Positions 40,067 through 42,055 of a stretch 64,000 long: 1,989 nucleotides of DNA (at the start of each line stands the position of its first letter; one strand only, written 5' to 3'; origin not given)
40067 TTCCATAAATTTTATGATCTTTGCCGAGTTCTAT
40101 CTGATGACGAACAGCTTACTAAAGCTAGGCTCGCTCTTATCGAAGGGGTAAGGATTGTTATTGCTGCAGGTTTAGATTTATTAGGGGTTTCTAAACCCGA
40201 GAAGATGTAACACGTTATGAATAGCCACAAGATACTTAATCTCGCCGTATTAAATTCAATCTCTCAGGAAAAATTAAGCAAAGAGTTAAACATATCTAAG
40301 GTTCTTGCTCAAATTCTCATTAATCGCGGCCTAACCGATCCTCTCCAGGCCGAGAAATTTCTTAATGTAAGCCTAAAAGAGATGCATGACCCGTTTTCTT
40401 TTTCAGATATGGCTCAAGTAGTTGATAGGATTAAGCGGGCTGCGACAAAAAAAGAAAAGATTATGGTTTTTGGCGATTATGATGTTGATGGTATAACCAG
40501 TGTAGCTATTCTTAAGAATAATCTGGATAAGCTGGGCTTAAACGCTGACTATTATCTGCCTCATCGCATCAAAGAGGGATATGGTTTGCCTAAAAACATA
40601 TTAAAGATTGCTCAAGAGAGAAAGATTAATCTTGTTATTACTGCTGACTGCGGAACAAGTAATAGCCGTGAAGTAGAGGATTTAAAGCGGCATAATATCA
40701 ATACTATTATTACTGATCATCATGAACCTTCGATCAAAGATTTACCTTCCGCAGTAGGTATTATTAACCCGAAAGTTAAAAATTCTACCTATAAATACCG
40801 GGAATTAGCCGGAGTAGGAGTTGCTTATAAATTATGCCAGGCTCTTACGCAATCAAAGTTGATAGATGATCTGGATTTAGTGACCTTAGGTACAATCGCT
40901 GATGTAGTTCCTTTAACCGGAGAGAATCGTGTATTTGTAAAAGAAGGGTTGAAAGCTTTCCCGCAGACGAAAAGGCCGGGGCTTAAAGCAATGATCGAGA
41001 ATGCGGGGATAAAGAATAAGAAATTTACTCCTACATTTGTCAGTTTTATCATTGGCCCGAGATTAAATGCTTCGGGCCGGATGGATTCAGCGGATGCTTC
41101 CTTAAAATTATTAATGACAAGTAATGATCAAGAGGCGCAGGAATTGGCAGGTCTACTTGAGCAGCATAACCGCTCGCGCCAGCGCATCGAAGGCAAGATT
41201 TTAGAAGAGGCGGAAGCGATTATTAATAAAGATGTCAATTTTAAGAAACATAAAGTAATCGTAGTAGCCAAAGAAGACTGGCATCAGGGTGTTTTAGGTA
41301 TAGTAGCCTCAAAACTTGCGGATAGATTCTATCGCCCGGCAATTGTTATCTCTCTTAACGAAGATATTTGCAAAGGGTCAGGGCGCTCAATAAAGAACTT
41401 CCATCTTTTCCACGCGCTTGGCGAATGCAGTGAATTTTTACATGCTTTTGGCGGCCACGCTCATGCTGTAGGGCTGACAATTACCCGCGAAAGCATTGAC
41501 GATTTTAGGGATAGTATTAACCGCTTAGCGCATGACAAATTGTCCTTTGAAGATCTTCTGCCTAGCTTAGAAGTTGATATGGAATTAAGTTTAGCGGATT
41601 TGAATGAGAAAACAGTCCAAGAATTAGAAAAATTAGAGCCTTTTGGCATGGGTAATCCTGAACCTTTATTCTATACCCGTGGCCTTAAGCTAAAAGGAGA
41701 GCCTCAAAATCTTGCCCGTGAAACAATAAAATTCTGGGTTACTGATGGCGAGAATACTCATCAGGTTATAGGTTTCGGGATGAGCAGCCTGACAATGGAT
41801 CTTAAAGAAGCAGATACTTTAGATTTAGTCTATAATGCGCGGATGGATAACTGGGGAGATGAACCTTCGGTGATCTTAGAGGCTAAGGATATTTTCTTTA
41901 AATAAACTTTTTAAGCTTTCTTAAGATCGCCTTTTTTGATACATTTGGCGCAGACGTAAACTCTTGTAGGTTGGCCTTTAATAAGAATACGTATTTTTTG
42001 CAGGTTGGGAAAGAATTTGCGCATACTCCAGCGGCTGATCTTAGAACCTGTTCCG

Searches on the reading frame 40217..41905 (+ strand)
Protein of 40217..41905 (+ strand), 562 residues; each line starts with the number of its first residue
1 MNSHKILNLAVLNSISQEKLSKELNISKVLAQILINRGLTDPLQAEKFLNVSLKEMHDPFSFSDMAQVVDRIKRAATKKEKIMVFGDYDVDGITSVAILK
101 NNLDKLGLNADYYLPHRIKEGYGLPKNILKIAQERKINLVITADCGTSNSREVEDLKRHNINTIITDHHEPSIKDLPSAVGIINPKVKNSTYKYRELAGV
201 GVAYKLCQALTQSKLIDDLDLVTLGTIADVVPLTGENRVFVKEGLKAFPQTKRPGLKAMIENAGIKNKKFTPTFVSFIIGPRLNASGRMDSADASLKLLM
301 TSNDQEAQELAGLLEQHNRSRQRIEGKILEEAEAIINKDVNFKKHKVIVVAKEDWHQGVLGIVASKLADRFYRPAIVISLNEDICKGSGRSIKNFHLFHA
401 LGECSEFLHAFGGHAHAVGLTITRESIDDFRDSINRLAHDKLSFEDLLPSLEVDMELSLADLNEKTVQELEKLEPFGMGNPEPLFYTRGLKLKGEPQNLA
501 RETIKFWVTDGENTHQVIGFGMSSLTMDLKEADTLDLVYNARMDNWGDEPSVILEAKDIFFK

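Call 9: search_protein_families(library=pfam, proteins=[window:40217-41905:+], max_evalue=0.00001)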
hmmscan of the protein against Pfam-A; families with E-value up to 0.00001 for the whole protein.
window:40217-41905:+ (562 aa): 3 families
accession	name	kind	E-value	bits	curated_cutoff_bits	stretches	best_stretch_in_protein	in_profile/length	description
PF17768.7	RecJ_OB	-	1.1e-22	80.6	27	1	453-558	1-107/107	RecJ OB domain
PF01368.27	DHH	-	1.2e-22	80.9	28.1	1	81-225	1-124/125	DHH family, N-terminal domain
PF02272.25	DHHA1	-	6.7e-18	65.5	25.9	1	346-438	3-100/102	DHHA1 domain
